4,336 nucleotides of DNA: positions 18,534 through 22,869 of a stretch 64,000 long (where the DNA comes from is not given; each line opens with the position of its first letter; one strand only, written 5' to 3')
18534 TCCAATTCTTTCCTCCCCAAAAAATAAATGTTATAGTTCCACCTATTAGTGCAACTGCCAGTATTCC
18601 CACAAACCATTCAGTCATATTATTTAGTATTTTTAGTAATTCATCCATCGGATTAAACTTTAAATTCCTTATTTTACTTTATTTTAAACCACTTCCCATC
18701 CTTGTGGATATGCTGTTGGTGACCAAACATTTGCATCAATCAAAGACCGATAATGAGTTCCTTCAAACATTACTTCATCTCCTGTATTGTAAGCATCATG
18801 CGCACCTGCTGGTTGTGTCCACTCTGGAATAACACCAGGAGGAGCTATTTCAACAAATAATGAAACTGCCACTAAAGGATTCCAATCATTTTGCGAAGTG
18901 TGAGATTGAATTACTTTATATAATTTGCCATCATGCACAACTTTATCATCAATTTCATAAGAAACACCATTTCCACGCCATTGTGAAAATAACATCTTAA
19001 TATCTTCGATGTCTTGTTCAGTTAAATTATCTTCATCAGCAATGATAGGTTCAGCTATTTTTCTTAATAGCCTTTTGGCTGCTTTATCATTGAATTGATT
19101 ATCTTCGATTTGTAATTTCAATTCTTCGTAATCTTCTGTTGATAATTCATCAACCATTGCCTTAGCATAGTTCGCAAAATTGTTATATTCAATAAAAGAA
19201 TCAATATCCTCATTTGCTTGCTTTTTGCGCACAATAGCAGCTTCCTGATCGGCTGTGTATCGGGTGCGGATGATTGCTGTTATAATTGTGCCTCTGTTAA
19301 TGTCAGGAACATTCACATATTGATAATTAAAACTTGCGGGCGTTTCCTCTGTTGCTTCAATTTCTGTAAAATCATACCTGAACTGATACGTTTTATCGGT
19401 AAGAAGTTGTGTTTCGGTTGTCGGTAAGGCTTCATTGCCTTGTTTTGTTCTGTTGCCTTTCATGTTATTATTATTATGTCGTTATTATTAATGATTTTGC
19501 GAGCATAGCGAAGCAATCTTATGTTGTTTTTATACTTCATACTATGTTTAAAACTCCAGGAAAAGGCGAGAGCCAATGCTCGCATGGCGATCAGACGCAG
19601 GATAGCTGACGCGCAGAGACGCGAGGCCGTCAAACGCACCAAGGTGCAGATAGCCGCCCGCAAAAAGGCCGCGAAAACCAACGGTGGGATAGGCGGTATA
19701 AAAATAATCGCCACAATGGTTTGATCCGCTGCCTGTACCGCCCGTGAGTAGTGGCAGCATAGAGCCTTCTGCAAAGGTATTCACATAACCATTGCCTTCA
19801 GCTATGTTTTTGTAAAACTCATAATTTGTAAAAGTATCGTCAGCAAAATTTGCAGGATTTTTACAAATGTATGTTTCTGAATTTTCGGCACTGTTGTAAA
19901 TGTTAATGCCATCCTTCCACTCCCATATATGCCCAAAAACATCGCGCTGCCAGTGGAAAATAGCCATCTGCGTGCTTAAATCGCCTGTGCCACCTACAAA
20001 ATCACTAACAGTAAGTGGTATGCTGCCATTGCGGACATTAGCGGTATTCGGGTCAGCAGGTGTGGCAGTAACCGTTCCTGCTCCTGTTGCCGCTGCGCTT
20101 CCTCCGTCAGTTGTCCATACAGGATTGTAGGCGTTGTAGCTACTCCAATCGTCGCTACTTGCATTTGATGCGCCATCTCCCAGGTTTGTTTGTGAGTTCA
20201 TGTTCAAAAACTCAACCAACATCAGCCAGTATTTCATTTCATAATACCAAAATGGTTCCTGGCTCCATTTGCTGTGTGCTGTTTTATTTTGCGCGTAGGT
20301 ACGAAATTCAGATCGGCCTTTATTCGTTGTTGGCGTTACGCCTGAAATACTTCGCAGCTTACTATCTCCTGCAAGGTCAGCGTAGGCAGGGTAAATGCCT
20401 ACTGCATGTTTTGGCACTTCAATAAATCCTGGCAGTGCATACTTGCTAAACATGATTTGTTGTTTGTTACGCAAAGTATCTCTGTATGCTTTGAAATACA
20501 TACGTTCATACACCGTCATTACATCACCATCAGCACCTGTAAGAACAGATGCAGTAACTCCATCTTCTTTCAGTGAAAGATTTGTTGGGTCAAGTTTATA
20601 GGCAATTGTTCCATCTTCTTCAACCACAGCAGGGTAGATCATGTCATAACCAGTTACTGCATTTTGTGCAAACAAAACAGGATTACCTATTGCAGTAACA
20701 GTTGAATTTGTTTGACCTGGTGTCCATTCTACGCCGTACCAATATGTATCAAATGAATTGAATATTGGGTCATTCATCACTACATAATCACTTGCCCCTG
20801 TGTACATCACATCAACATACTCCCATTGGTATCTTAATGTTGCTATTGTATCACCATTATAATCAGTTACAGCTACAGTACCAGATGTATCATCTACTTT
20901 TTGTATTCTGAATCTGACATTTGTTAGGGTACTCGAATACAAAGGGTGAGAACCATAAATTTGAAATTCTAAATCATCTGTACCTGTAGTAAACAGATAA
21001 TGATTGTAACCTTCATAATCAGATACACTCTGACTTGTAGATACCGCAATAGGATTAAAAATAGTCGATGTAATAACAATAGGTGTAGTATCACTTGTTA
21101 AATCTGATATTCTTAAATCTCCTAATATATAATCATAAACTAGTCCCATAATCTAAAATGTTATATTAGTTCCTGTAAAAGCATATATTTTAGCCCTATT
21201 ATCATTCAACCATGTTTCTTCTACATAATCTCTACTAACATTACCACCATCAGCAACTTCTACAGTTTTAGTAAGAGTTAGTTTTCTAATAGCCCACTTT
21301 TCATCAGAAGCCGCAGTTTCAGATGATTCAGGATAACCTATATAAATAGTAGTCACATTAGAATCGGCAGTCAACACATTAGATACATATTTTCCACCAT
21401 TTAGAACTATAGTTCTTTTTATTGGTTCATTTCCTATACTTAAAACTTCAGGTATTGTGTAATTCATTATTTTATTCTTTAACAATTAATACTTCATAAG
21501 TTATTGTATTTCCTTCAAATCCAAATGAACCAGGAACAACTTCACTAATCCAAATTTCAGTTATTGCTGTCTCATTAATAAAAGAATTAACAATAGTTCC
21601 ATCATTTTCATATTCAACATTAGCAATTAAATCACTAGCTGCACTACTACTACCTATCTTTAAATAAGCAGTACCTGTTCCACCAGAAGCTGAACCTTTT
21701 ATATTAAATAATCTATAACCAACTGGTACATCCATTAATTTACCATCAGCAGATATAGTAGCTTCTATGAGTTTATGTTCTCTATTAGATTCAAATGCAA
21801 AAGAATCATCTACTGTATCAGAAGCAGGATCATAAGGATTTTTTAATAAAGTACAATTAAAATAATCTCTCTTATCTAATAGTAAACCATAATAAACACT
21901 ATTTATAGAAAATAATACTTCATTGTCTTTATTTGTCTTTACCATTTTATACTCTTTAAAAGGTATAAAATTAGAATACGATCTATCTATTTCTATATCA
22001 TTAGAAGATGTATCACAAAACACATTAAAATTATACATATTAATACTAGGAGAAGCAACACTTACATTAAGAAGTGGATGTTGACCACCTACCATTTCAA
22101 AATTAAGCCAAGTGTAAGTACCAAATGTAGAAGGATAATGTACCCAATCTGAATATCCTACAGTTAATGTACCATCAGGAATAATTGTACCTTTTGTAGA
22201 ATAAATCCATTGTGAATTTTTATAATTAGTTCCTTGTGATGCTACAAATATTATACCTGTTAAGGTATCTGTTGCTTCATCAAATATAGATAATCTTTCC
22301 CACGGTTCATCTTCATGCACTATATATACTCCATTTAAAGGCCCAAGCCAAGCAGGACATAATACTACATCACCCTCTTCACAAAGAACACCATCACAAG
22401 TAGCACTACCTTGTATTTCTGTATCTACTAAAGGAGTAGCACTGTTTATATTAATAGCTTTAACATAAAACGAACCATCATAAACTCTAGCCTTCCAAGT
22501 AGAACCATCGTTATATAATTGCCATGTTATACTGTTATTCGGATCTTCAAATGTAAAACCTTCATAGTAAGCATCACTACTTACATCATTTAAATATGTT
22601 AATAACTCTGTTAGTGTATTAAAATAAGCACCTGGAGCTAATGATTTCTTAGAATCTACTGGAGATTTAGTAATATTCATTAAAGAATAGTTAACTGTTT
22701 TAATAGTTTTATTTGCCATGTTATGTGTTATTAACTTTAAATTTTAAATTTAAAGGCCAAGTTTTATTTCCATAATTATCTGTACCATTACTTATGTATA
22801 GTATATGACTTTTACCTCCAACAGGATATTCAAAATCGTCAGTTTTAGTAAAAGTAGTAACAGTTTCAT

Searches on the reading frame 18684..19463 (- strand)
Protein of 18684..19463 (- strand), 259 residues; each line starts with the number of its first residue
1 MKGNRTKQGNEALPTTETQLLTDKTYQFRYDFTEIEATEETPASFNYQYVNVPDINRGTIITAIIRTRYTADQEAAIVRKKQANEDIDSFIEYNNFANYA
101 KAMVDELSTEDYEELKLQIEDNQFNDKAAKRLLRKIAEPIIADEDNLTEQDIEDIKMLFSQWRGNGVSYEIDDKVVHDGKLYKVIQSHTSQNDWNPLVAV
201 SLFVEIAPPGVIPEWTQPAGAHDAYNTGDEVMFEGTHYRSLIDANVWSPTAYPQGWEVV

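Call 117: search_protein_families(library=phrogs, proteins=[window:18684-19463:-], max_evalue=0.001)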
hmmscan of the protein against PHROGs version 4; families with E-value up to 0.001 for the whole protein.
window:18684-19463:- (259 aa): 3 families
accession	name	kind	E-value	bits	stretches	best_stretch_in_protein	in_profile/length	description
phrog_18593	-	unknown function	4.2e-18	67.1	1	123-258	40-187/188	-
phrog_30034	-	unknown function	1.2e-15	59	1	129-251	119-250/263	-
phrog_27545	-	unknown function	1.1e-05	26.7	1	154-206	27-82/146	-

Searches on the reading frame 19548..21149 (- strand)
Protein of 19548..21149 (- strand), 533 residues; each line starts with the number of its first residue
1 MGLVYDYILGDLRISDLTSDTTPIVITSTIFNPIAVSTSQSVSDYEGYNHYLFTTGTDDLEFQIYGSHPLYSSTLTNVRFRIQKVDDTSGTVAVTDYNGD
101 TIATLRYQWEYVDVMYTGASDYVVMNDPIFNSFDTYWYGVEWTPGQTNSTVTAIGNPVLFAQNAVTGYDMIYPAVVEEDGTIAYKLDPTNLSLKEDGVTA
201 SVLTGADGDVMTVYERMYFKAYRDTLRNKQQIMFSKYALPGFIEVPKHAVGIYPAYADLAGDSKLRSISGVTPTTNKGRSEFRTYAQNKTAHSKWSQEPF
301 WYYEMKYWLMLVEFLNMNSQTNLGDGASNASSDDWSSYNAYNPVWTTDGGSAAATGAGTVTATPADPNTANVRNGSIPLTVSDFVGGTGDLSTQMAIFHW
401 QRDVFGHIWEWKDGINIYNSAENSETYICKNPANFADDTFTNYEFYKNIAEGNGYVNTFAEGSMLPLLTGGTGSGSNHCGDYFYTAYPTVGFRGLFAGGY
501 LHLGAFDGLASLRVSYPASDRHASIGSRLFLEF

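Call 11: search_protein_families(library=phrogs, proteins=[window:19548-21149:-], max_evalue=0.001)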
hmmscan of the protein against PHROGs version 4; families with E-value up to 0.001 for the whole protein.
window:19548-21149:- (533 aa): 1 family
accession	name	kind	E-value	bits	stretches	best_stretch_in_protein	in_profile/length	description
phrog_5302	-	tail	7.6e-58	197.4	1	84-530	116-541/548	tail protein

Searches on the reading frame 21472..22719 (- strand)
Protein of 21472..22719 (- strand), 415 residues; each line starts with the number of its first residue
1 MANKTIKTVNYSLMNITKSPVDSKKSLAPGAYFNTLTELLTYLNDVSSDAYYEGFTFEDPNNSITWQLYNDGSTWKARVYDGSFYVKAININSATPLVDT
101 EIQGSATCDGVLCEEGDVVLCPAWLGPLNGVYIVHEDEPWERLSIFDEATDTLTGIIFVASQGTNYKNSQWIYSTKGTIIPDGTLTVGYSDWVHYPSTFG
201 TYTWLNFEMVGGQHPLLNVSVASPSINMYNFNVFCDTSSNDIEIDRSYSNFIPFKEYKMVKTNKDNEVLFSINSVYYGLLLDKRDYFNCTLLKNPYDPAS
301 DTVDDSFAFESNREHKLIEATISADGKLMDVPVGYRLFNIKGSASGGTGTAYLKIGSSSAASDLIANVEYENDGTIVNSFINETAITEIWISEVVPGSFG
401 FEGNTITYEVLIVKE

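Call 117: search_protein_families(library=phrogs, proteins=[window:21472-22719:-], max_evalue=0.001)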
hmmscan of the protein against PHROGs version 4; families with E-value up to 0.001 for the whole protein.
window:21472-22719:- (415 aa): 2 families
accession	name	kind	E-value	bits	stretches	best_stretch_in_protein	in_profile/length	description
phrog_2824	-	head and packaging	7.2e-05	21.9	1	100-180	945-1025/1151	virion structural protein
phrog_2647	-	head and packaging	0.00029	21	1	102-199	131-227/336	head decoration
